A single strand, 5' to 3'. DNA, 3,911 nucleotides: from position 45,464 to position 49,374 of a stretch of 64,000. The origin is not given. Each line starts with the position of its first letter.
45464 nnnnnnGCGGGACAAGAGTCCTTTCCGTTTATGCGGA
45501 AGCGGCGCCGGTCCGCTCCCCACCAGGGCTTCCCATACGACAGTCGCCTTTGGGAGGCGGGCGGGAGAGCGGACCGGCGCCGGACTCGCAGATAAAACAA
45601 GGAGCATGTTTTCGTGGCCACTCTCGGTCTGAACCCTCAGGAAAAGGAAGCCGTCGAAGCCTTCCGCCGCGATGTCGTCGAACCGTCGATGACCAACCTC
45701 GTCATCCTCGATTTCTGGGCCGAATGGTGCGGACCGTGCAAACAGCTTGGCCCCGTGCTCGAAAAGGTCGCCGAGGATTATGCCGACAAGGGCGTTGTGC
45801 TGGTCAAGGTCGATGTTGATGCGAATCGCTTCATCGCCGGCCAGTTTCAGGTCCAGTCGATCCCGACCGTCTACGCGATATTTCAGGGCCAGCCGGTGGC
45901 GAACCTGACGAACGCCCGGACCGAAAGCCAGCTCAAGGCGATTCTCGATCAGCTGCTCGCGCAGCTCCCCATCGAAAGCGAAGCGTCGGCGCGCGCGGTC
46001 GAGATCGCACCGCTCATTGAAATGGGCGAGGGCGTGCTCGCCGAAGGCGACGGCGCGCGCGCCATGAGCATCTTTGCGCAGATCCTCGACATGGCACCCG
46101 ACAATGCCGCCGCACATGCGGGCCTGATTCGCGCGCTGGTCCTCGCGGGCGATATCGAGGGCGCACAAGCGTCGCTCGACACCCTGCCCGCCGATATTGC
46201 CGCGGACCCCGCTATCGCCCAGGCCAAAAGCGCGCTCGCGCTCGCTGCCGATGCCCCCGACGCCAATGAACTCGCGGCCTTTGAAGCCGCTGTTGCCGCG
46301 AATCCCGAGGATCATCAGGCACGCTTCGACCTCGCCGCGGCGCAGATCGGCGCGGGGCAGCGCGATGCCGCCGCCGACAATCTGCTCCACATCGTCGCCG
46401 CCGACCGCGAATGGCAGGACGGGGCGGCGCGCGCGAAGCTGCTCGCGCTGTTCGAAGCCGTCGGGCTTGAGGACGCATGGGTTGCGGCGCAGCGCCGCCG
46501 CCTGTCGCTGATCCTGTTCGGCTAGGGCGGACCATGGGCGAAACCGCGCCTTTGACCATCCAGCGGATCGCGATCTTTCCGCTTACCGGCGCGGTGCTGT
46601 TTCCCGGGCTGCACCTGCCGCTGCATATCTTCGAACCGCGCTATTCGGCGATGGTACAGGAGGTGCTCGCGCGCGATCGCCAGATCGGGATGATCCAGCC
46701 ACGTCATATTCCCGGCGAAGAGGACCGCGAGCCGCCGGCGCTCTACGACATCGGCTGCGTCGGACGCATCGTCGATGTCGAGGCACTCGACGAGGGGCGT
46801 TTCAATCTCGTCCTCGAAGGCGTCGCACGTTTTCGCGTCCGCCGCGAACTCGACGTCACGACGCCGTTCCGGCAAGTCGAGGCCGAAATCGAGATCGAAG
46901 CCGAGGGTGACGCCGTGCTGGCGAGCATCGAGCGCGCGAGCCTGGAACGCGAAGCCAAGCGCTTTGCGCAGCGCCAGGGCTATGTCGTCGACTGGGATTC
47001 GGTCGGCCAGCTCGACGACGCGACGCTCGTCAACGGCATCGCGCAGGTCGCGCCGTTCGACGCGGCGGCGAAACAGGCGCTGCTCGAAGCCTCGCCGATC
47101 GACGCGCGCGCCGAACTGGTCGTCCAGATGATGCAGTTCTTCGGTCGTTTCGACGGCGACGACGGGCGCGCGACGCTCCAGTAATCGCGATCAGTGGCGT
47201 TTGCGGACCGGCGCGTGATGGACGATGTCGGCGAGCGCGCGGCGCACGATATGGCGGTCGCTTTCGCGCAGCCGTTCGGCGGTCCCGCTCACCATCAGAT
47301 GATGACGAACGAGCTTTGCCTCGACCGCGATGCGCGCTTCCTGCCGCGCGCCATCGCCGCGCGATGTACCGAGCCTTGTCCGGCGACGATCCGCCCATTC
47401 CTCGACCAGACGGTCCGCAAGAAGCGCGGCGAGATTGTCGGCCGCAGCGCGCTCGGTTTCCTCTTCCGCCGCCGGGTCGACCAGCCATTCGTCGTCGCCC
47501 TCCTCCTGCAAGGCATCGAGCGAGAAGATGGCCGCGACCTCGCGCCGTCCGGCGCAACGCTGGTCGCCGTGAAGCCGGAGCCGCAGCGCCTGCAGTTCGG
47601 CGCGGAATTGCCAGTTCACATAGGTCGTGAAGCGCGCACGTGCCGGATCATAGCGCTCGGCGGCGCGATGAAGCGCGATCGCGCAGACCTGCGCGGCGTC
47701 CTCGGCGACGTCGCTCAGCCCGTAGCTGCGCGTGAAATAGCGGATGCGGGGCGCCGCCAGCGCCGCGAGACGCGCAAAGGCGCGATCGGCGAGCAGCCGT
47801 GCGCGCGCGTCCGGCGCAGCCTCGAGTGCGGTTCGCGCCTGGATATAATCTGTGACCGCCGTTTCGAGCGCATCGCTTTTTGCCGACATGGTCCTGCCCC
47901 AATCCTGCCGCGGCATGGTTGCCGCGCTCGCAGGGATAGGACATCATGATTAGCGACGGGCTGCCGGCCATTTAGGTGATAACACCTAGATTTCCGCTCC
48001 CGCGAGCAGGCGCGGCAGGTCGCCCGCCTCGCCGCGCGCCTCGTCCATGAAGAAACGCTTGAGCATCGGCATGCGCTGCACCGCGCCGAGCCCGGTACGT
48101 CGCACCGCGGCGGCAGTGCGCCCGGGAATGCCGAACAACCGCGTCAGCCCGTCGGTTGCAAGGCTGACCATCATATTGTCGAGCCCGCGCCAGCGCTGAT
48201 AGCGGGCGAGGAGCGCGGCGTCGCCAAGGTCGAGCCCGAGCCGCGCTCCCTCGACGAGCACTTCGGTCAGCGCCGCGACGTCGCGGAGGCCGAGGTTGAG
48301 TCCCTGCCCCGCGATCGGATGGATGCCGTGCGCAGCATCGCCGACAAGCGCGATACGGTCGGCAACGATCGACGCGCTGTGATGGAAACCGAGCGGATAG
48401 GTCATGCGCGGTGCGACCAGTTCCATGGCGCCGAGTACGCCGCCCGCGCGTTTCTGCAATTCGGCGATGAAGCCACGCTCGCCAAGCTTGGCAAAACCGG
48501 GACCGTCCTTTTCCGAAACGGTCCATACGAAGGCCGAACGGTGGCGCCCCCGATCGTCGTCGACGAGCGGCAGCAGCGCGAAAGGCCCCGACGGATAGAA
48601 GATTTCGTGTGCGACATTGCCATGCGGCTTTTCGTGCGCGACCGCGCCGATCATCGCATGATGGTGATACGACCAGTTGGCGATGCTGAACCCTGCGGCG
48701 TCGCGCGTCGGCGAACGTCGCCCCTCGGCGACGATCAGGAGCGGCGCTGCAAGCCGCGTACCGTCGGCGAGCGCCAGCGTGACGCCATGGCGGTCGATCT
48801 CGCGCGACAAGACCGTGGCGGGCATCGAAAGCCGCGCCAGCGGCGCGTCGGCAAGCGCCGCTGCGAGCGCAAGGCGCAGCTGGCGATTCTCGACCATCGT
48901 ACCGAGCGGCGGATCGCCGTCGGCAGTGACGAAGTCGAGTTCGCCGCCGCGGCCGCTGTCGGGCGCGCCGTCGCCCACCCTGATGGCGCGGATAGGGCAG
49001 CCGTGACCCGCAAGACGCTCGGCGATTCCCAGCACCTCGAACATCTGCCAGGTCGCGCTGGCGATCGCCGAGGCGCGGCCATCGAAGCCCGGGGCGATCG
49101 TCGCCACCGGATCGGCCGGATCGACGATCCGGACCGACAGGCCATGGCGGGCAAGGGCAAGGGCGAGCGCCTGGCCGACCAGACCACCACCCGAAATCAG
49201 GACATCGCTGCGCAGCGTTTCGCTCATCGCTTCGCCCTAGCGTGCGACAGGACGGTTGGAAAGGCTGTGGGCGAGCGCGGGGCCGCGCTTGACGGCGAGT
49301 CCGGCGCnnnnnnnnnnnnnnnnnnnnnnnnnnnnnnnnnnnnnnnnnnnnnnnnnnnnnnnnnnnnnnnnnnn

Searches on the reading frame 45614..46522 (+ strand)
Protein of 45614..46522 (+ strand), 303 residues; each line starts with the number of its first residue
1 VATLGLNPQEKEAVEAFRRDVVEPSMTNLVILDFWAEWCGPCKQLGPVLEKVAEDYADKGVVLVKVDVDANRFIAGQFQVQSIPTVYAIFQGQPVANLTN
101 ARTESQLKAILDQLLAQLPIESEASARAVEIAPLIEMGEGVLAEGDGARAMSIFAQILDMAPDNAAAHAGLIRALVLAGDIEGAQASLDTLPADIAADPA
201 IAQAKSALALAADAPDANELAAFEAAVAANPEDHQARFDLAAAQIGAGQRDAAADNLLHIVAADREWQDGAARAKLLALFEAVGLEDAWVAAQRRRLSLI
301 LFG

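Call 104: search_protein_families(library=pfam, proteins=[window:45614-46522:+], max_evalue=0.00001)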
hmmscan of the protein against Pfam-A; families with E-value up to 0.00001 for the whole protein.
window:45614-46522:+ (303 aa): 4 families
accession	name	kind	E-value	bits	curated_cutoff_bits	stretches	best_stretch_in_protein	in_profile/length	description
PF14561.12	TPR_20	-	5.1e-27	94.5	25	1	214-302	2-90/90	Tetratricopeptide repeat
PF00085.26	Thioredoxin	-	6.4e-25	87.6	23.5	1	14-112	7-102/103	Thioredoxin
PF14559.12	TPR_19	-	1.8e-15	57.4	25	1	142-208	2-68/68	Tetratricopeptide repeat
PF13905.12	Thioredoxin_8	-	2.2e-07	31.6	27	1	28-71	2-46/94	Thioredoxin-like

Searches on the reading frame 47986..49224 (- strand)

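Call 104: search_protein_families(library=pfam, proteins=[window:47986-49224:-], max_evalue=0.00001)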
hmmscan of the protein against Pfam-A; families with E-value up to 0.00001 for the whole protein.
window:47986-49224:- (412 aa): 1 family
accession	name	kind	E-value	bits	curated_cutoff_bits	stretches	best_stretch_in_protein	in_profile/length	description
PF01494.25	FAD_binding_3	-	3.5e-28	99.3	22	1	6-328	2-323/349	FAD binding domain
